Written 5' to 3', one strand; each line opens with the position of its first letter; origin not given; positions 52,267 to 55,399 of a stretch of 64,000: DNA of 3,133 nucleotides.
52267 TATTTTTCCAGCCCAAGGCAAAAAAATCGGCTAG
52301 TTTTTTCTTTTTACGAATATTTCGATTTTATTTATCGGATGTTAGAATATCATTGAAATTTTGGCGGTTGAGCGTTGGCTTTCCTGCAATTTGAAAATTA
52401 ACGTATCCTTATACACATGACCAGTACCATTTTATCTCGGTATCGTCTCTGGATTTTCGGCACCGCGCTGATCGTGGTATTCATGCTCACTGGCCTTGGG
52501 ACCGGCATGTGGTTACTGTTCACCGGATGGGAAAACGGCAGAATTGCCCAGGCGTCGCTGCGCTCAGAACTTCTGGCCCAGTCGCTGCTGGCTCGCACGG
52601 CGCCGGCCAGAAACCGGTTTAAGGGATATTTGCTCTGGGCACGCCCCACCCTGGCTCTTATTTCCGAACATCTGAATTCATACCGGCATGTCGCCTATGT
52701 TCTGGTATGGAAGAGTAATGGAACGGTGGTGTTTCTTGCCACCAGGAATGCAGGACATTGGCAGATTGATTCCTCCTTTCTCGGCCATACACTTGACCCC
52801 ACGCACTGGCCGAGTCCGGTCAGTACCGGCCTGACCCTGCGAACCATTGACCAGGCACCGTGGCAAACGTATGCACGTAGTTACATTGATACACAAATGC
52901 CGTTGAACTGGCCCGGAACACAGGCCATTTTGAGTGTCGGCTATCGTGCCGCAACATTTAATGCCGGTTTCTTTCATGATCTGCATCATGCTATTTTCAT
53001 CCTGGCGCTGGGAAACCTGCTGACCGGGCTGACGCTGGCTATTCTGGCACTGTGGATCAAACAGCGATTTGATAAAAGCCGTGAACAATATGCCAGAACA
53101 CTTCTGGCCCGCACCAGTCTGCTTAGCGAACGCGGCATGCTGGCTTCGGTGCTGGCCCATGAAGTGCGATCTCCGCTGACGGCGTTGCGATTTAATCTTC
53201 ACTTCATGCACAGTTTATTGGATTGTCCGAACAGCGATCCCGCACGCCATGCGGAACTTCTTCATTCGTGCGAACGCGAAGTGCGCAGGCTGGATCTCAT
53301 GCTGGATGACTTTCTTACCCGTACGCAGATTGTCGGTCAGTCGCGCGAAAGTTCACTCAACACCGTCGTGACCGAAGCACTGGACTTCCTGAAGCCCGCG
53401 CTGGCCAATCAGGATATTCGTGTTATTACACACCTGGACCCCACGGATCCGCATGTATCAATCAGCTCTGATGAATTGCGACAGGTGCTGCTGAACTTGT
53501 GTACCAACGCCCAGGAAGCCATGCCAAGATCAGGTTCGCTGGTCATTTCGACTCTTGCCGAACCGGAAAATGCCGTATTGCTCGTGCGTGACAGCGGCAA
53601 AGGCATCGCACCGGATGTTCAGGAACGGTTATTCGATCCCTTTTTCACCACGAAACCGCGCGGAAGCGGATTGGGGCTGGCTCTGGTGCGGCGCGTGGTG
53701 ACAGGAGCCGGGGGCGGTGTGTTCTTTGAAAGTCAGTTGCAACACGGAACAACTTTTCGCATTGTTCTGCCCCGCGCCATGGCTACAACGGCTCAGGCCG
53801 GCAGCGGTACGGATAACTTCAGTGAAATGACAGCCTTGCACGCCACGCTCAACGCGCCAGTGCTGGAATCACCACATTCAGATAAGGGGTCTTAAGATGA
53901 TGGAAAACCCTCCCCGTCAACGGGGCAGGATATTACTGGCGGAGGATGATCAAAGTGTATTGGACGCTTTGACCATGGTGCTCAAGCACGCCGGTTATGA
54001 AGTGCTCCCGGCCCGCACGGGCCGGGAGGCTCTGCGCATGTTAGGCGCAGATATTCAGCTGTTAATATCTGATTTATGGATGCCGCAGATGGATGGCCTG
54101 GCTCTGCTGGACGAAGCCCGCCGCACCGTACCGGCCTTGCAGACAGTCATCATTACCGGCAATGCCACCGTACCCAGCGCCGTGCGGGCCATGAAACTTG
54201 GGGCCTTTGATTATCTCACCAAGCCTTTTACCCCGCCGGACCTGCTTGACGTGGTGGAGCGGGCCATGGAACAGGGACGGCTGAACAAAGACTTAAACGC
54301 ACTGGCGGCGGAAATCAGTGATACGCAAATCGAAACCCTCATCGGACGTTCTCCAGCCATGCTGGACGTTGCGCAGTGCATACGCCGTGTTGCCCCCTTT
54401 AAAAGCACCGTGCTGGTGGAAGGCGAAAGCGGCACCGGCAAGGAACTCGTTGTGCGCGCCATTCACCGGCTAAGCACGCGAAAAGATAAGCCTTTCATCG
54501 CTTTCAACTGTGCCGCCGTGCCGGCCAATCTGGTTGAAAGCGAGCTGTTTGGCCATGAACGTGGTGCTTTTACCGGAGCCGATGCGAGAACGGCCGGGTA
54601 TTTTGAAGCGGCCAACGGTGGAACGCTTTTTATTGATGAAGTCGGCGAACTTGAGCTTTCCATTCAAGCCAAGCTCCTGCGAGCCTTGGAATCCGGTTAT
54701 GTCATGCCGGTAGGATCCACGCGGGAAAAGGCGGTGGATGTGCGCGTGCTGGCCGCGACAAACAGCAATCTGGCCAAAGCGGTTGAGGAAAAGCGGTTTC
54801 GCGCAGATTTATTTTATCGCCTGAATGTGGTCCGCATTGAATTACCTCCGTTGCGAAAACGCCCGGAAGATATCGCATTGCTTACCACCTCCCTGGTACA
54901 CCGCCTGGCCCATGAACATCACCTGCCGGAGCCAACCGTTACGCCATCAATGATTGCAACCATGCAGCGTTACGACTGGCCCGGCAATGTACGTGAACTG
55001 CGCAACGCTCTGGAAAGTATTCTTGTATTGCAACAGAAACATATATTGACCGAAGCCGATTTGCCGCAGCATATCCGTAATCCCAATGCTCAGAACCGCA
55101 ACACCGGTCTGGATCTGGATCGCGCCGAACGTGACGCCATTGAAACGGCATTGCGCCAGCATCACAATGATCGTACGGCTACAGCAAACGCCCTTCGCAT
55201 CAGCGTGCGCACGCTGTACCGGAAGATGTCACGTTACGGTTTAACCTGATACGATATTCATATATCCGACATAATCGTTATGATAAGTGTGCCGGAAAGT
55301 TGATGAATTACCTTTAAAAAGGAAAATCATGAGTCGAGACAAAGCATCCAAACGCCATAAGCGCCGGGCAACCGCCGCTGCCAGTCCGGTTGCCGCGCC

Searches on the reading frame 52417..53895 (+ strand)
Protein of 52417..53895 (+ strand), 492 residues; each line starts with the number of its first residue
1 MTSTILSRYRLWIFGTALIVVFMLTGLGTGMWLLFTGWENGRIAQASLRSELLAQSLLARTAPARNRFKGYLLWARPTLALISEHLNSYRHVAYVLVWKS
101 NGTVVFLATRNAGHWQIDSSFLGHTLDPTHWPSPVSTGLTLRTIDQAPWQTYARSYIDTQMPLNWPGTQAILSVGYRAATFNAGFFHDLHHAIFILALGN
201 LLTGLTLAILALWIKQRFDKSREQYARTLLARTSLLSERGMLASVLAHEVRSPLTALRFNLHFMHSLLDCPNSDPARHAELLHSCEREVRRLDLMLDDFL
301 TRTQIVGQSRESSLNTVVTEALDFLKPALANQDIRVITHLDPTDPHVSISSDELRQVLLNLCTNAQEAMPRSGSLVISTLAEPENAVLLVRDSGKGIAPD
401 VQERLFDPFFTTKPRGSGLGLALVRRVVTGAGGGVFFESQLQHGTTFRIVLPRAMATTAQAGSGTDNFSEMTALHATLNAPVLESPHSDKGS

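Call 13: search_protein_families(library=pfam, proteins=[window:52417-53895:+], max_evalue=0.001)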
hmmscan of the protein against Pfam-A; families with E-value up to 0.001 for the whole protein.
window:52417-53895:+ (492 aa): 2 families
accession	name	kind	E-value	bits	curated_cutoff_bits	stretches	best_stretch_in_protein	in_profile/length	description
PF02518.31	HATPase_c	-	3.1e-23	82.8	26.4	1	351-453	3-109/111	Histidine kinase-, DNA gyrase B-, and HSP90-like ATPase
PF00512.31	HisKA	-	7.7e-10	39.1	26.9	1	239-305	2-63/66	His Kinase A (phospho-acceptor) domain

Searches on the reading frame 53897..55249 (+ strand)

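Call 13: search_protein_families(library=pfam, proteins=[window:53897-55249:+], max_evalue=0.001)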
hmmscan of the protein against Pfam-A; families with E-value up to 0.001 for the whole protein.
window:53897-55249:+ (450 aa): 8 families
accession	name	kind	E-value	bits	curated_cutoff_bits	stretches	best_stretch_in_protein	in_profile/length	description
PF00158.32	Sigma54_activat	-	1.6e-69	233.3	20.2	1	148-315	1-168/168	Sigma-54 interaction domain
PF00072.30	Response_reg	-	9.1e-25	87.4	30.2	1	12-120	1-110/111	Response regulator receiver domain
PF25601.1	AAA_lid_14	-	1.7e-22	79.5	27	1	320-401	1-82/87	AAA+ ATPase lid domain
PF14532.12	Sigma54_activ_2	-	8.8e-20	71.8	25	1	149-319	1-138/138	Sigma-54 interaction domain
PF02954.25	HTH_8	-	1e-10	41.6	22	1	409-447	4-42/42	Bacterial regulatory protein, Fis family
PF07728.20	AAA_5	-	2.3e-08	34.6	22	1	172-292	2-125/139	AAA domain (dynein-related subfamily)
PF07724.20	AAA_2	-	0.00042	20.8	27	1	170-300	4-135/166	AAA domain (Cdc48 subfamily)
PF18024.7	HTH_50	-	0.00055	20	27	0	408-449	9-49/50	Helix-turn-helix domain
